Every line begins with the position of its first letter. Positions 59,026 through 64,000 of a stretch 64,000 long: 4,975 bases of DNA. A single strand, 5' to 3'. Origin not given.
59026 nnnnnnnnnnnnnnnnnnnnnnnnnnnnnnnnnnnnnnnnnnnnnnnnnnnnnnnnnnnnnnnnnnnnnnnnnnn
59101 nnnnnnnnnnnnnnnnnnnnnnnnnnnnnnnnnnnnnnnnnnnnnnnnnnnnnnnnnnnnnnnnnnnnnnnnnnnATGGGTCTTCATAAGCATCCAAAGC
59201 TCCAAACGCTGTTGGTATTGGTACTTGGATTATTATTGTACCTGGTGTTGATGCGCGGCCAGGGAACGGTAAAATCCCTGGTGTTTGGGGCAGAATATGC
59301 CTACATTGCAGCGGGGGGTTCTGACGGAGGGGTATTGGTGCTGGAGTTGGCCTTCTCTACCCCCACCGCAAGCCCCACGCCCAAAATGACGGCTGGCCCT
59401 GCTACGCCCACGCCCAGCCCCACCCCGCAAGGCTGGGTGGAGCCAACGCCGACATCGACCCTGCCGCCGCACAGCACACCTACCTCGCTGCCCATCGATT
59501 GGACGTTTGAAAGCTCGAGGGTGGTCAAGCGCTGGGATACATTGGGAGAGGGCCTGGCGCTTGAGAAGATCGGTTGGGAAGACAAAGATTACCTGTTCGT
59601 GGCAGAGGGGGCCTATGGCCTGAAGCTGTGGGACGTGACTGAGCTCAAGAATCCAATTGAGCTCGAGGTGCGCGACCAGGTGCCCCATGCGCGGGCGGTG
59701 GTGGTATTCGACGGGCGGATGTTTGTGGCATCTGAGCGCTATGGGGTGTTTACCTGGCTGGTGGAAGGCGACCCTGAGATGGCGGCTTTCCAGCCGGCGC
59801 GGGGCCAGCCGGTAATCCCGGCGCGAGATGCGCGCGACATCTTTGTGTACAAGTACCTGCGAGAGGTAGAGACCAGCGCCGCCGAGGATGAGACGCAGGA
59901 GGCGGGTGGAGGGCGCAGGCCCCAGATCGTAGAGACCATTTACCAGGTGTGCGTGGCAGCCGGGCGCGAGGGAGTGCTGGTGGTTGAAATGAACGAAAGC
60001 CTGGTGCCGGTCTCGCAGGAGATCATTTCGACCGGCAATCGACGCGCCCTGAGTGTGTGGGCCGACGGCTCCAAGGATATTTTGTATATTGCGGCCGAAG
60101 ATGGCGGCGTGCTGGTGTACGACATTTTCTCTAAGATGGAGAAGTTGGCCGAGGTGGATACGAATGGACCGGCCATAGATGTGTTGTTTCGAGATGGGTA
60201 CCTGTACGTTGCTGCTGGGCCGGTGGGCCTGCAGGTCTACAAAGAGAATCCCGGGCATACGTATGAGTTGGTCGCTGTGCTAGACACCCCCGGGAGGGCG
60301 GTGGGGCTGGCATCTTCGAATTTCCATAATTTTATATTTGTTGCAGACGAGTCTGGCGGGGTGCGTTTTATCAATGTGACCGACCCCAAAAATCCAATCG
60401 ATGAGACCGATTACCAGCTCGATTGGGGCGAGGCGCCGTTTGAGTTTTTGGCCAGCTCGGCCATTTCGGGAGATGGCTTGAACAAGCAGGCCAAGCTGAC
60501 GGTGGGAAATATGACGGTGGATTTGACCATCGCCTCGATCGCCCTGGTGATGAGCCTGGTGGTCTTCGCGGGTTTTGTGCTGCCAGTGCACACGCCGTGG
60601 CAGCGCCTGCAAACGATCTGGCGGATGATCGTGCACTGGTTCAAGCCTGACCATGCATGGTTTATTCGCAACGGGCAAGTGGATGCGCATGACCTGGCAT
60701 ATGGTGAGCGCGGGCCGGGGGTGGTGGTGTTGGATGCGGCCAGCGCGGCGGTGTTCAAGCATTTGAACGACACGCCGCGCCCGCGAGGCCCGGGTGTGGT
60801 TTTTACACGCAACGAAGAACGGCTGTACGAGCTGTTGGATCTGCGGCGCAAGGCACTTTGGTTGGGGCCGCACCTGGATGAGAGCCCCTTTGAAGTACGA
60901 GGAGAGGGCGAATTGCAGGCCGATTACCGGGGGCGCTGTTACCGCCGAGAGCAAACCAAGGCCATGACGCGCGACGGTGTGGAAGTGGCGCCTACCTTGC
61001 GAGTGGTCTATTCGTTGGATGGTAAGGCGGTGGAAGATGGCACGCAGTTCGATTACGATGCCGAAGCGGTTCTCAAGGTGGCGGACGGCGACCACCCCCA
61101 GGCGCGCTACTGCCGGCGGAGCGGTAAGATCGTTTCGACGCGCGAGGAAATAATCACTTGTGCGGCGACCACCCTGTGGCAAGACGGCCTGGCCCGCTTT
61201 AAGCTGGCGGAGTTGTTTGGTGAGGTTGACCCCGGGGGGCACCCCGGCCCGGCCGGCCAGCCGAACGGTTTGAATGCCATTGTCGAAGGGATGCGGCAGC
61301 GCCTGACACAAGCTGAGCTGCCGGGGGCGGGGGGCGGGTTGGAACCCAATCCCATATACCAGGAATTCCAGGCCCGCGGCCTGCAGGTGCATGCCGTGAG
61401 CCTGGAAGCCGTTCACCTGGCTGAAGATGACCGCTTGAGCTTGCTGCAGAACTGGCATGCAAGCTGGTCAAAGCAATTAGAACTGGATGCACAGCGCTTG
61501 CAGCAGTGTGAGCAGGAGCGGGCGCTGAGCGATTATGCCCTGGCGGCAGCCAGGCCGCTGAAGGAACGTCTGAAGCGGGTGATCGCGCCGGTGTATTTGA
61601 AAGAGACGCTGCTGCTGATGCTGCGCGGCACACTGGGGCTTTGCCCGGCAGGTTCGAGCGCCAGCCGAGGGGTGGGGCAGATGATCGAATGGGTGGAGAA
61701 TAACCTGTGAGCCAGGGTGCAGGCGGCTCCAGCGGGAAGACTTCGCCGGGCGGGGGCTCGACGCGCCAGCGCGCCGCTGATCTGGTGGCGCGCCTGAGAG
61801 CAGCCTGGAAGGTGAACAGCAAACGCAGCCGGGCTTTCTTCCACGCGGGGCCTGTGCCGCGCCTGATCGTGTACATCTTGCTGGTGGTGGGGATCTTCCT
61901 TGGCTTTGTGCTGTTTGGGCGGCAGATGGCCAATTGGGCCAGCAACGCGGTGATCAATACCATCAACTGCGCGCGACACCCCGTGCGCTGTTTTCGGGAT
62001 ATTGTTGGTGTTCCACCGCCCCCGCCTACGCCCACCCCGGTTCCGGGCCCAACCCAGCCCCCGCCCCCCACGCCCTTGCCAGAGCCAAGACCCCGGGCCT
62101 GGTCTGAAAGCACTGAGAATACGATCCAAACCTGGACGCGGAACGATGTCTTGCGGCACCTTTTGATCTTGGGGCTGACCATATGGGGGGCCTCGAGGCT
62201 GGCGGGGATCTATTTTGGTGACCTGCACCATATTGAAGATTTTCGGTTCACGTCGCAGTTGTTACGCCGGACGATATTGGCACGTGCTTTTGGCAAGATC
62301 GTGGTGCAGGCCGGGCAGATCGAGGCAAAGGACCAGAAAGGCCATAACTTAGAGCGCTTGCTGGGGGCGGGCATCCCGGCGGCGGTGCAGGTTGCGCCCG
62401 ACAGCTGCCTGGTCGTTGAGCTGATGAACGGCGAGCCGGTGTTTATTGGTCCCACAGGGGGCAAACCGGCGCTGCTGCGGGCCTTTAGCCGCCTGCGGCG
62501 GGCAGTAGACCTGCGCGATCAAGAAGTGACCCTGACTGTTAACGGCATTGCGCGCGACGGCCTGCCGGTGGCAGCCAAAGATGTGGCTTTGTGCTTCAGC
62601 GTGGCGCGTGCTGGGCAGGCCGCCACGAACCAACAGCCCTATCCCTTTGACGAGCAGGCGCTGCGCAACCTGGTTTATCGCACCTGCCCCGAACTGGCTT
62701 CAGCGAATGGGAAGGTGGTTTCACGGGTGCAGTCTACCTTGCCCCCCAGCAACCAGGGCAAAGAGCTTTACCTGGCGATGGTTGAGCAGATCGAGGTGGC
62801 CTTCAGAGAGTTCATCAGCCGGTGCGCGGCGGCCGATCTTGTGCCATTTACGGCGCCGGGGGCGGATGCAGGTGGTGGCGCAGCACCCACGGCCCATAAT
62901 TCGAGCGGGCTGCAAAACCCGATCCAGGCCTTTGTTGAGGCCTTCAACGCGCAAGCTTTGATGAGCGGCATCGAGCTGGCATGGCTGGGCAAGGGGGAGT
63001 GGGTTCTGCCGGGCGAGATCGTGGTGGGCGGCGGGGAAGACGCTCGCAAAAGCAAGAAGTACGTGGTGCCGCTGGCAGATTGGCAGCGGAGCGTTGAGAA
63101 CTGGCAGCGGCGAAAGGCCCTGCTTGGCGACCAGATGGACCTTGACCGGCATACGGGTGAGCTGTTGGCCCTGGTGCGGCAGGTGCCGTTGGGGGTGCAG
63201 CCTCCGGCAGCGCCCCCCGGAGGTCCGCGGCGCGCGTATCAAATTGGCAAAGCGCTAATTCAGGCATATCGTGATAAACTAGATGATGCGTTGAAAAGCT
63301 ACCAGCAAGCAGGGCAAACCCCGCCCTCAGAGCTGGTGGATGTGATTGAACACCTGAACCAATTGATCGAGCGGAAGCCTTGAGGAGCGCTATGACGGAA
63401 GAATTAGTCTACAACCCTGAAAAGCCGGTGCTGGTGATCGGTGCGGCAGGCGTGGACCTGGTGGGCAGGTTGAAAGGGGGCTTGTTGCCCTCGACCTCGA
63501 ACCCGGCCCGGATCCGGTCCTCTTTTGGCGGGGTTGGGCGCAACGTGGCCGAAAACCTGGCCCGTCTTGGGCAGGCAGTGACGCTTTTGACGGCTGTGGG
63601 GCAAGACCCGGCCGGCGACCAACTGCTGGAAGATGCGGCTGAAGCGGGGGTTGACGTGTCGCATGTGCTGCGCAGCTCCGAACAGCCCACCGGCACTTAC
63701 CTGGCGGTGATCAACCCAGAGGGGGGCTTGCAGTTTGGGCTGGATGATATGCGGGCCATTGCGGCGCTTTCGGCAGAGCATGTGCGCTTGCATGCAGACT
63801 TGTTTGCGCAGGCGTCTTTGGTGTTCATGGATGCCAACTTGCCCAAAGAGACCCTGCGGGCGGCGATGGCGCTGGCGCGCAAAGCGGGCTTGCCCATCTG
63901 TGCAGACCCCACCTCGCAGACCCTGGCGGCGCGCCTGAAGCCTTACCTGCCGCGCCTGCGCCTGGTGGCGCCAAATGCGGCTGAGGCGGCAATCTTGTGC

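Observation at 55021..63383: Five-gene cluster of four paralogous hairpin-anchored SPFH-like membrane proteins plus a TPR protein: candidate undescribed membrane system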

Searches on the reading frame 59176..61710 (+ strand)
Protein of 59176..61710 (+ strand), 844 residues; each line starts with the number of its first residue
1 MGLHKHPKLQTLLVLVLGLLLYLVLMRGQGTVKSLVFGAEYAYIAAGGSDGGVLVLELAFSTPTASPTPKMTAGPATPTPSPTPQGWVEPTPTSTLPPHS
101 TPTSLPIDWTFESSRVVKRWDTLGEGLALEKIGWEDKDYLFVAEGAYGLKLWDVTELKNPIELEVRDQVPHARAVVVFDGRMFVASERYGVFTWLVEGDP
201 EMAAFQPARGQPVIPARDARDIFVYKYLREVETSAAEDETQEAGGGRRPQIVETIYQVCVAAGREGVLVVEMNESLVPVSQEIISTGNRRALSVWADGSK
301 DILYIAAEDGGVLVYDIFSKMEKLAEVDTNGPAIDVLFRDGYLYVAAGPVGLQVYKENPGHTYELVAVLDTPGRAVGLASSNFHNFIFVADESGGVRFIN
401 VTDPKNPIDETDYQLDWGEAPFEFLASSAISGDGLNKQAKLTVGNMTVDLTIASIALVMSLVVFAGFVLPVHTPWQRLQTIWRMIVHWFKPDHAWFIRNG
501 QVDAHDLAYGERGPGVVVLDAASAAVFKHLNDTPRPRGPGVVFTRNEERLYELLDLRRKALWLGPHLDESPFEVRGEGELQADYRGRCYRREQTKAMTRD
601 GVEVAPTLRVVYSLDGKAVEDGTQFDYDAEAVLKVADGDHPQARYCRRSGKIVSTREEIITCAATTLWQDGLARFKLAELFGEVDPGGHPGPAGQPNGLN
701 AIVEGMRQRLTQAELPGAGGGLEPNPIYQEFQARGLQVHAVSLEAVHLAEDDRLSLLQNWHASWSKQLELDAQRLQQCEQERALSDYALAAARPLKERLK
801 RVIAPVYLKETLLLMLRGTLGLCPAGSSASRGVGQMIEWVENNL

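Call 3: search_protein_families(library=pfam, proteins=[window:59176-61710:+], max_evalue=1)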
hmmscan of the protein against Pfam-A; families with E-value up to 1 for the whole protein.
window:59176-61710:+ (844 aa): 1 family
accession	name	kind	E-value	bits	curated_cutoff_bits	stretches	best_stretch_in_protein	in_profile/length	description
PF08309.17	LVIVD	-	0.42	10.4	20.2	0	331-349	2-20/42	LVIVD repeat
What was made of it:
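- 59254..60522 (+): G4 extracytoplasmic loop (aa 27-449). It holds a Pro/Thr linker and at least 6 LVIVD-like blades. G4 itself only reaches E = 0.42 (call 3).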

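Call 4: search_protein_families(library=ncbifam, proteins=[window:59176-61710:+], max_evalue=1)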
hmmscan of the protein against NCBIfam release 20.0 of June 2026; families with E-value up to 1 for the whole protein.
window:59176-61710:+ (844 aa): 0 families

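Call 6: search_protein_families(library=padloc, proteins=[window:59176-61710:+], max_evalue=1)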
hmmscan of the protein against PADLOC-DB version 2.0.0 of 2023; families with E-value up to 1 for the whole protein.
window:59176-61710:+ (844 aa): 0 families

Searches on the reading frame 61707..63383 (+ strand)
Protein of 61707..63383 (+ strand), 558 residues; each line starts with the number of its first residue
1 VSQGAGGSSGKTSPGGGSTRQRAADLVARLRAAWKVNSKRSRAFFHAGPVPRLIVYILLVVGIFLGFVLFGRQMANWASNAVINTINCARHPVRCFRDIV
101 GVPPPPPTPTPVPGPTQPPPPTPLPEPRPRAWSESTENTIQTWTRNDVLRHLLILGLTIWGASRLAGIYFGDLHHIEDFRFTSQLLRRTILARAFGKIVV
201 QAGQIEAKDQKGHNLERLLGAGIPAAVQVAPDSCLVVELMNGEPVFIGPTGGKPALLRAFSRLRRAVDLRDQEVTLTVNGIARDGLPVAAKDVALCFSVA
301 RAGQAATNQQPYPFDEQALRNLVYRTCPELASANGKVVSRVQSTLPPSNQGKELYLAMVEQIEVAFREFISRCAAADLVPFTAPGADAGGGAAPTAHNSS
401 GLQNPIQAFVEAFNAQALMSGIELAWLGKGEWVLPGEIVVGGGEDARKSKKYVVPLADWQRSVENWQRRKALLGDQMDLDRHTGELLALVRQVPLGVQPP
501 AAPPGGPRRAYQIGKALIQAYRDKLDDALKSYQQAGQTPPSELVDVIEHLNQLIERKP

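Call 3: search_protein_families(library=pfam, proteins=[window:61707-63383:+], max_evalue=1)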
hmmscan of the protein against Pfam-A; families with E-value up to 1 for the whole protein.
window:61707-63383:+ (558 aa): 0 families

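Call 4: search_protein_families(library=ncbifam, proteins=[window:61707-63383:+], max_evalue=1)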
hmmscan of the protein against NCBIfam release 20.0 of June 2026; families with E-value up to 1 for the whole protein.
window:61707-63383:+ (558 aa): 3 families
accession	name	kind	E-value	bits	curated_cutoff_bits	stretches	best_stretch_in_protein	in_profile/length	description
NF040983.1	BimA_second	exception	0.0027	16.6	600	1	74-130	58-117/381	trimeric autotransporter actin-nucleating factor BimA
TIGR00045.1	TIGR00045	subfamily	0.01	14.8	168.45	1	357-457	216-322/375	glycerate kinase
NF037973.1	metallo_SslE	exception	0.24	8.7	3000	1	103-134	50-81/1519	lipoprotein metalloprotease SslE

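Call 6: search_protein_families(library=padloc, proteins=[window:61707-63383:+], max_evalue=1)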
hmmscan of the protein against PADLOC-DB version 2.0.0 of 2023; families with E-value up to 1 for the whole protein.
window:61707-63383:+ (558 aa): 0 families

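Call 48: find_homologous_proteins(query=window:61707-63383:+, max_evalue=0.001)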
Query window:61707-63383:+ (558 aa): 4 proteins with E <= 0.001 among 8000 candidates.
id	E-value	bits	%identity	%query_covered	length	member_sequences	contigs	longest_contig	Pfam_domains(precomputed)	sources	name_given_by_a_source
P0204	0.0e+0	1266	100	100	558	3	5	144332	-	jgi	-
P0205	3.6e-254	862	70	100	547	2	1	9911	-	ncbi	-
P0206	9.2e-166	571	52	99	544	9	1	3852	-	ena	-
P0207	1.9e-80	289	51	59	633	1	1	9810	PF00294.30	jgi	jgi:pseudouridine kinase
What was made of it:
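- Tried and rejected: The word-indexed search with G5 found just 4 proteins (call 48).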

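Call 63: search_protein_representatives(alignment_id=A4)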
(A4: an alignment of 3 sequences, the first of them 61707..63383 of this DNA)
Query: 3 sequences, 557 profile positions. Proteins with E-value up to 0.001 (for the whole library): 458; up to 1e-10: 265; up to 1e-30: 49. The best 150 are listed.
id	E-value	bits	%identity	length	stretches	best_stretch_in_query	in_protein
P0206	0.0e+00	1025.1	-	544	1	1-553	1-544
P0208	2.0e-90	320.2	-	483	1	41-555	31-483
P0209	7.5e-77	275.3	-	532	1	107-553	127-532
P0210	3.6e-65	236.8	-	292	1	26-319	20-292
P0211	3.4e-55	203.9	-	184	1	15-163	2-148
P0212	1.4e-53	198.5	-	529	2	30-325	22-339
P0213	1.1e-50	189.0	-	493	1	140-552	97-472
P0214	4.9e-46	173.6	-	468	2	138-326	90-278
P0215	4.2e-45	170.6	-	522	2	255-538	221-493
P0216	5.0e-45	170.3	-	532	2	190-442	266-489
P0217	1.3e-43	165.7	-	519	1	144-541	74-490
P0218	1.5e-43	165.4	-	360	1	190-556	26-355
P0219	1.9e-42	161.8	-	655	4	146-383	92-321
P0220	5.5e-42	160.3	-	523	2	141-383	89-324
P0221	3.9e-41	157.4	-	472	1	146-552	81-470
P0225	3.8e-38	147.6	-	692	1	148-535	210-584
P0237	1.1e-35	139.4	-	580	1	146-543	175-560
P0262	7.3e-29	116.9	-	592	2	149-394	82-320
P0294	3.0e-25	105.0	-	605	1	147-539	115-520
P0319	1.4e-22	96.2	-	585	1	143-552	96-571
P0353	2.2e-20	88.9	-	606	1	144-555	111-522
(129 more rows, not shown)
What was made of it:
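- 61707..63383 (+): G5 = B2 subunit. A hairpin-anchored SPFH-like protein of 558 aa. The GTGA overlap with G4 suggests coupling. A B2 profile finds 458 cluster representatives at E <= 1e-3 among 1.84 billion (call 63).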

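Call 64: list_cluster_members(proteins=[P0208, P0209, P0213, P0217, P0225, P0237, P0262, P0294, P0319, P0353])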
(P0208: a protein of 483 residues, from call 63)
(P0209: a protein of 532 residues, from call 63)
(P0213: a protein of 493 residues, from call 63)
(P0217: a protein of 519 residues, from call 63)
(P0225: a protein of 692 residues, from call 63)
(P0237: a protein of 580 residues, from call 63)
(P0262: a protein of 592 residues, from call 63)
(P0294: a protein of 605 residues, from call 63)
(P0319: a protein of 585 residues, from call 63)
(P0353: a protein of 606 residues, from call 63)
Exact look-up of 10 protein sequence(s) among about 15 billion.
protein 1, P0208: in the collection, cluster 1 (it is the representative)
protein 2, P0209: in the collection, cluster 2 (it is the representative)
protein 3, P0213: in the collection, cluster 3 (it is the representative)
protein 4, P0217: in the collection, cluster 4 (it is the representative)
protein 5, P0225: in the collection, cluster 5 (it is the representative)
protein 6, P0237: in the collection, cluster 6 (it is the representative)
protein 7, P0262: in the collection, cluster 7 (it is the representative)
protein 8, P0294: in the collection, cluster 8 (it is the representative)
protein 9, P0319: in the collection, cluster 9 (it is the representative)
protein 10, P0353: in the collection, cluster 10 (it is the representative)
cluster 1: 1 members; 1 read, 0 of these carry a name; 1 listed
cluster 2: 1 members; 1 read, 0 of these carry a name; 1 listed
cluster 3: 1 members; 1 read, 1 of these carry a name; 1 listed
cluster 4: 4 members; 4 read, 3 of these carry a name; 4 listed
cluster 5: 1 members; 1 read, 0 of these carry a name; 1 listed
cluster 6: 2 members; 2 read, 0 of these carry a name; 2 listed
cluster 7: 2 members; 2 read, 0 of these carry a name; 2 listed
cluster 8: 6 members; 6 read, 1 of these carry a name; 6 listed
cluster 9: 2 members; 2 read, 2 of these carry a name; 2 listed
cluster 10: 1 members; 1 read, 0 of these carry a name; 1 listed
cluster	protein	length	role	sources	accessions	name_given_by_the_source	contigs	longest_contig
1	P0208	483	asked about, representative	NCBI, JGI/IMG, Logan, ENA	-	-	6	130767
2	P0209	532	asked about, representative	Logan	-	-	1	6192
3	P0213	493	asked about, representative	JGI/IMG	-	hypothetical protein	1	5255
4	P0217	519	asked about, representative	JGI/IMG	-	hypothetical protein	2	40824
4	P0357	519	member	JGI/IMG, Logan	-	hypothetical protein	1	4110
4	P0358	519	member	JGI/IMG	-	hypothetical protein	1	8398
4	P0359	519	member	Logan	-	-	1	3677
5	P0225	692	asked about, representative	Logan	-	-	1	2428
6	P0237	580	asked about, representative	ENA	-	-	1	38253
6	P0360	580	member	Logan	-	-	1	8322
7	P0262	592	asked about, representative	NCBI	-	-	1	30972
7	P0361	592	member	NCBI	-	-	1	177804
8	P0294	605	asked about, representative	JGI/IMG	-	-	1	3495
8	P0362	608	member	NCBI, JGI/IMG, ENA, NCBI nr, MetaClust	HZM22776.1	MAG TPA: hypothetical protein VFC02_13590 [Anaerolineales bacterium] | hypothetical protein [Anaerolineales bacterium] | \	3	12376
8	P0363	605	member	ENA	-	-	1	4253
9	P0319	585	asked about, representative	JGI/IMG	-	hypothetical protein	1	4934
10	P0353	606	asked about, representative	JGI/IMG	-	-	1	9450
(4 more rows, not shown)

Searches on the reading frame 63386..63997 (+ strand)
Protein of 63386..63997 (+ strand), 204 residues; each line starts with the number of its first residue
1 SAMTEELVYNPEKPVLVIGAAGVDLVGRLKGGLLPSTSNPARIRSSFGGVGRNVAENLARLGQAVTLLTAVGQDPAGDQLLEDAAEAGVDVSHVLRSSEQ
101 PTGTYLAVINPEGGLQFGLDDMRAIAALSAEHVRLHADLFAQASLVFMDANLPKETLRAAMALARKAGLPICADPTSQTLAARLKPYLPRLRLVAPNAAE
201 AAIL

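Call 71: search_protein_families(library=pfam, proteins=[window:63386-63997:+], max_evalue=0.00001)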
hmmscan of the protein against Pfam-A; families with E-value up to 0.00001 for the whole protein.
window:63386-63997:+ (204 aa): 1 family
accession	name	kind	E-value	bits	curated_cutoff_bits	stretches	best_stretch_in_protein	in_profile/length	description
PF00294.29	PfkB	-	5.4e-32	111.8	25.8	1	15-204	4-197/302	pfkB family carbohydrate kinase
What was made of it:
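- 63386..64000 (+): Downstream flank: a PfkB-family kinase that runs off the window. It serves as a conserved synteny anchor. PF00294 E = 5e-32 (call 71).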
